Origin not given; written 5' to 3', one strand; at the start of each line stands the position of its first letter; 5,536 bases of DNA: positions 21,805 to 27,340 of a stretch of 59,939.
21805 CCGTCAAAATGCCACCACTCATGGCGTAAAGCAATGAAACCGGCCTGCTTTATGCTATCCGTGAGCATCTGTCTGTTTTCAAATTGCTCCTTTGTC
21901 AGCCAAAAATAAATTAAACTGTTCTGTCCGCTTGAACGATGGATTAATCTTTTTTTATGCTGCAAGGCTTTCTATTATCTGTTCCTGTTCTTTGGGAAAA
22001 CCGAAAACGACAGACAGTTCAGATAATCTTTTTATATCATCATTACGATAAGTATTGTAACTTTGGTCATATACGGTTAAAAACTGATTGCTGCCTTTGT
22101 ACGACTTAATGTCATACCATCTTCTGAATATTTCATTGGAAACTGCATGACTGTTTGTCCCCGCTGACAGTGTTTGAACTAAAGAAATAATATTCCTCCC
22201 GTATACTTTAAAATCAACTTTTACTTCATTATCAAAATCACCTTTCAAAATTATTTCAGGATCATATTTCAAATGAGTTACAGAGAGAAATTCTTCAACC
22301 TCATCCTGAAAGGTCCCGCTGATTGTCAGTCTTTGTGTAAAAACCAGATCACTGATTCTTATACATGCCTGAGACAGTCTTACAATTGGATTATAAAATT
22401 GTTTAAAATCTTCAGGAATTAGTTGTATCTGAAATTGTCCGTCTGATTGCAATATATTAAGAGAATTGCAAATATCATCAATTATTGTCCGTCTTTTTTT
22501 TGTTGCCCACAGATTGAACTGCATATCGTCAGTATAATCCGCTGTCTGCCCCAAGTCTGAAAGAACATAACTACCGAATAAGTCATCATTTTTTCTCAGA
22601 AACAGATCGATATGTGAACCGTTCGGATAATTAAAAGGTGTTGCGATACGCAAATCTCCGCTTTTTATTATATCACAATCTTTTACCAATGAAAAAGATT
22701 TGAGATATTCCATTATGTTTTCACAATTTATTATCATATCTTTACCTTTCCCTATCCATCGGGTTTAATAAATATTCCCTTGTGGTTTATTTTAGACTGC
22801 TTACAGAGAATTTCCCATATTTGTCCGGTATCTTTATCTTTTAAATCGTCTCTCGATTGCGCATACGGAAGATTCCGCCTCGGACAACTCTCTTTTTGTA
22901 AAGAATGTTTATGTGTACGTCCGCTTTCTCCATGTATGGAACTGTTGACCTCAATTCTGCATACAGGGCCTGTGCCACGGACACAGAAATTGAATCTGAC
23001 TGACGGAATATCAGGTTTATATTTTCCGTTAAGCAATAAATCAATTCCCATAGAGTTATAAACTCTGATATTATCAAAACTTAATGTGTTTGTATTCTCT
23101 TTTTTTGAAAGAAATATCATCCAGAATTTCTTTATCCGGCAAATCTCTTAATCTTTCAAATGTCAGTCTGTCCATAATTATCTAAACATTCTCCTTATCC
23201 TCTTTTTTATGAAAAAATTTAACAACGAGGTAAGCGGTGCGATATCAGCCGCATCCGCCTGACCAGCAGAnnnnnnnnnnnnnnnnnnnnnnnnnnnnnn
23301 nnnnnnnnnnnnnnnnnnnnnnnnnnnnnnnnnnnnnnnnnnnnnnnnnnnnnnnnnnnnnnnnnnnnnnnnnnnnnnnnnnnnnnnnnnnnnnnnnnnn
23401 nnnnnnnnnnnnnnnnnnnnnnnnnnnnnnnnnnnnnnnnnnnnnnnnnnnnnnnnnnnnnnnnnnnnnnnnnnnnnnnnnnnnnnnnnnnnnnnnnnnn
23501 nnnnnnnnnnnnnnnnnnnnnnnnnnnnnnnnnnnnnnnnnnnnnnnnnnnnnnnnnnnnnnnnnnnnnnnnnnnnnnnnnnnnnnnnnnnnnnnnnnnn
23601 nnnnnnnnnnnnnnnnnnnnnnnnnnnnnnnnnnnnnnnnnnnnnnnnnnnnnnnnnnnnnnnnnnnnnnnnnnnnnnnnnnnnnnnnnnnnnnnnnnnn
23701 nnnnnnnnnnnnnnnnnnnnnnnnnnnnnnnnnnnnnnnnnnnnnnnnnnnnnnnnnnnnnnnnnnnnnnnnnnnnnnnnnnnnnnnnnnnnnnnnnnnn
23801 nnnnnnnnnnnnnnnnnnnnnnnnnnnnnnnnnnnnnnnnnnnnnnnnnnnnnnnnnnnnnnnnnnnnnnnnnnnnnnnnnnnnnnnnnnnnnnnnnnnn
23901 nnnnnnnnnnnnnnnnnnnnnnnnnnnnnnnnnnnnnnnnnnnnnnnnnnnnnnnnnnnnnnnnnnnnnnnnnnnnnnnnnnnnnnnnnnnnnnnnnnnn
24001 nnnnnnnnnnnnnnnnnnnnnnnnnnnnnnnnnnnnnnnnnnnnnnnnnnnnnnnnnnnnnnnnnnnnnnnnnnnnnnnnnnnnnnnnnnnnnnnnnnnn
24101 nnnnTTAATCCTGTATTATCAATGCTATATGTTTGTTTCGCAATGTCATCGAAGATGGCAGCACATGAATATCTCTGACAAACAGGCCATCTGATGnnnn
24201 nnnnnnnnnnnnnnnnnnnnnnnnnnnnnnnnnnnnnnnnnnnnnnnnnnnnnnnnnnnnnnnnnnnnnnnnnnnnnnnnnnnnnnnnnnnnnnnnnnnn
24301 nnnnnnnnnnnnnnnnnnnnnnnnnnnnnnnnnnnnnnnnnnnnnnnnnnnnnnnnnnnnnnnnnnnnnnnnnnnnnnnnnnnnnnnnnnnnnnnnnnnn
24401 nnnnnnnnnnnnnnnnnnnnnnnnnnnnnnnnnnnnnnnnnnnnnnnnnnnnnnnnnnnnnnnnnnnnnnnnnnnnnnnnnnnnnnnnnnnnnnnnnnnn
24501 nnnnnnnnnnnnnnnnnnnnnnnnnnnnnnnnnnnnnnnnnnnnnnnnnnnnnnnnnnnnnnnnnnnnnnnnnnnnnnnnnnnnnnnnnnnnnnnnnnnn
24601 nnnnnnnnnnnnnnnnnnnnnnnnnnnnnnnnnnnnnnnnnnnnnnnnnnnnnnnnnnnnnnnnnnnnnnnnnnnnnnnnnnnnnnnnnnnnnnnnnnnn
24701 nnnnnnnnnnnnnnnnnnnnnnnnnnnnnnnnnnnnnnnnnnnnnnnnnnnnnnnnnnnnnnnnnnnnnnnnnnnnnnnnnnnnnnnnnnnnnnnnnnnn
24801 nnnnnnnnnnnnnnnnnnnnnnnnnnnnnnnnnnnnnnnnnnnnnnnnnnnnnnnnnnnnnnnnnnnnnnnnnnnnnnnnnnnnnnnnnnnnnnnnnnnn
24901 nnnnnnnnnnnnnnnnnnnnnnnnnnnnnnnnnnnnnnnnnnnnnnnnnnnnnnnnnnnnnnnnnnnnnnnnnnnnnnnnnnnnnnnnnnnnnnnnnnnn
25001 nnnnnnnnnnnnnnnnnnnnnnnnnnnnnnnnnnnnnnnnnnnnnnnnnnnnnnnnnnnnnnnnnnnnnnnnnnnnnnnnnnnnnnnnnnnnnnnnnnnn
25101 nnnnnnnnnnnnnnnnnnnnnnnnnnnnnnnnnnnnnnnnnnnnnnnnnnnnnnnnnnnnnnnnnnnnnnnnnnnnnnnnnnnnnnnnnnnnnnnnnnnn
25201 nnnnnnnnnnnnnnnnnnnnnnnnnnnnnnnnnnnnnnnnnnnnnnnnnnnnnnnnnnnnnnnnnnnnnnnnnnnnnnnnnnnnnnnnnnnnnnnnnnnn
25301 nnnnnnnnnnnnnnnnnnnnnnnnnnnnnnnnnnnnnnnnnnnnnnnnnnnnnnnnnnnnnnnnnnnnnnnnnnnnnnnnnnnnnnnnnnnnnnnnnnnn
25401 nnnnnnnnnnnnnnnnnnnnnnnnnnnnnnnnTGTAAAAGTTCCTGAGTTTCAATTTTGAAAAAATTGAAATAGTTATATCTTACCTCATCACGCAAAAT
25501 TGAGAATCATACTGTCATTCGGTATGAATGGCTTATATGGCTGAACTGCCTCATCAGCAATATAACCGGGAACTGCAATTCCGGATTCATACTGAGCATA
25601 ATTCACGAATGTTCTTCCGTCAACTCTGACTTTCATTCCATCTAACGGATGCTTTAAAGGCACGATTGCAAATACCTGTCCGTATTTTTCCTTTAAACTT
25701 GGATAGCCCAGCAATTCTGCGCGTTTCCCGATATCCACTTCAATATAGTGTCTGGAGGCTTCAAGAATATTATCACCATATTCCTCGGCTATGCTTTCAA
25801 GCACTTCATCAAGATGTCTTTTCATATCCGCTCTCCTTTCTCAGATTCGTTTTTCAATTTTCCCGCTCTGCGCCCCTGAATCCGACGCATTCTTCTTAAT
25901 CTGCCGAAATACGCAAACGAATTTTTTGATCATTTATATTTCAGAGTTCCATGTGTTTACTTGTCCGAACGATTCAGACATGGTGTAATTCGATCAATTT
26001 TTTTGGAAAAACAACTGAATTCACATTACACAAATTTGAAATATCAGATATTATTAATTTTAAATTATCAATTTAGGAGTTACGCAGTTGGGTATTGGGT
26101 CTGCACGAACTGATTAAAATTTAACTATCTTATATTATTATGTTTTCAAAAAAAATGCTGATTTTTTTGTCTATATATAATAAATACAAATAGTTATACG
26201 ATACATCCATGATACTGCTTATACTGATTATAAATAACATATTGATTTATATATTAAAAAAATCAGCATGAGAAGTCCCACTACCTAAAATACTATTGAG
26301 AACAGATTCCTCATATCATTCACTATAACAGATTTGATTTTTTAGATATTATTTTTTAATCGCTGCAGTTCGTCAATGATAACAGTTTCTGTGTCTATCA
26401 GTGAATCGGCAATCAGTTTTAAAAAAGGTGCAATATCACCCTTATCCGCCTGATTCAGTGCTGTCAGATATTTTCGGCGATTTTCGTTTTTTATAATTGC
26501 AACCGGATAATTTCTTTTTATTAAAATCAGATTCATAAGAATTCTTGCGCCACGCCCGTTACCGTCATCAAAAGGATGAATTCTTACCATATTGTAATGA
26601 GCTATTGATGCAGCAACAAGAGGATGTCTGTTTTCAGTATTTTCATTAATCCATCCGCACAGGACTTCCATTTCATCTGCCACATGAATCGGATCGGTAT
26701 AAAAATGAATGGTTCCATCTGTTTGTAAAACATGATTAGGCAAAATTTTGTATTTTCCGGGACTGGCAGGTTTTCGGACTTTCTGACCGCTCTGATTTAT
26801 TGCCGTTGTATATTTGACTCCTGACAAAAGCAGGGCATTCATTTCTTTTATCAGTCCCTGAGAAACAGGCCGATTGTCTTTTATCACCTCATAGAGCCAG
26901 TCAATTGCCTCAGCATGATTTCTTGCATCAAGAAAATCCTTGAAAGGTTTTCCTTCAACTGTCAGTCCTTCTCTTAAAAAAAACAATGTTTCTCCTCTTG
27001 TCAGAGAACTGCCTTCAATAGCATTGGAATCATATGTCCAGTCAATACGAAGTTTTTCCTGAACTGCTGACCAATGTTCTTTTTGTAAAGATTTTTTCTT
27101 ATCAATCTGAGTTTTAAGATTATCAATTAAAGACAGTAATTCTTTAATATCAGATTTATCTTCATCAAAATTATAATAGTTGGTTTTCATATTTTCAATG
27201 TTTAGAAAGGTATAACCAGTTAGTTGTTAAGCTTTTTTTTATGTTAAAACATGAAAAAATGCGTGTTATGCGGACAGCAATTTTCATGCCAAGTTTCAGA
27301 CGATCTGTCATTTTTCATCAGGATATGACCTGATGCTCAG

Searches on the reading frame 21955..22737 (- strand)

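Call 23: search_protein_families(library=pfam, proteins=[window:21955-22737:-], max_evalue=0.00001)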
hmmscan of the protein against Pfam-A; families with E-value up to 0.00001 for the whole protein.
window:21955-22737:- (260 aa): 1 family
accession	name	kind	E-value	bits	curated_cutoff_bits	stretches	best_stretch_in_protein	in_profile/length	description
PF08861.15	DUF1828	-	2.3e-12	47.5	22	1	33-128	1-91/91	Domain of unknown function DUF1828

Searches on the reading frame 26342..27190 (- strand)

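Call 24: search_protein_families(library=pfam, proteins=[window:26342-27190:-], max_evalue=0.00001)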
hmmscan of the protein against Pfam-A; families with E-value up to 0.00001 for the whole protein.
window:26342-27190:- (282 aa): 1 family
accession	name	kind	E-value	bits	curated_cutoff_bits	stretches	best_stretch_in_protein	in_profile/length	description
PF02661.23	Fic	-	1.8e-16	61.1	24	1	113-223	6-93/93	Fic/DOC family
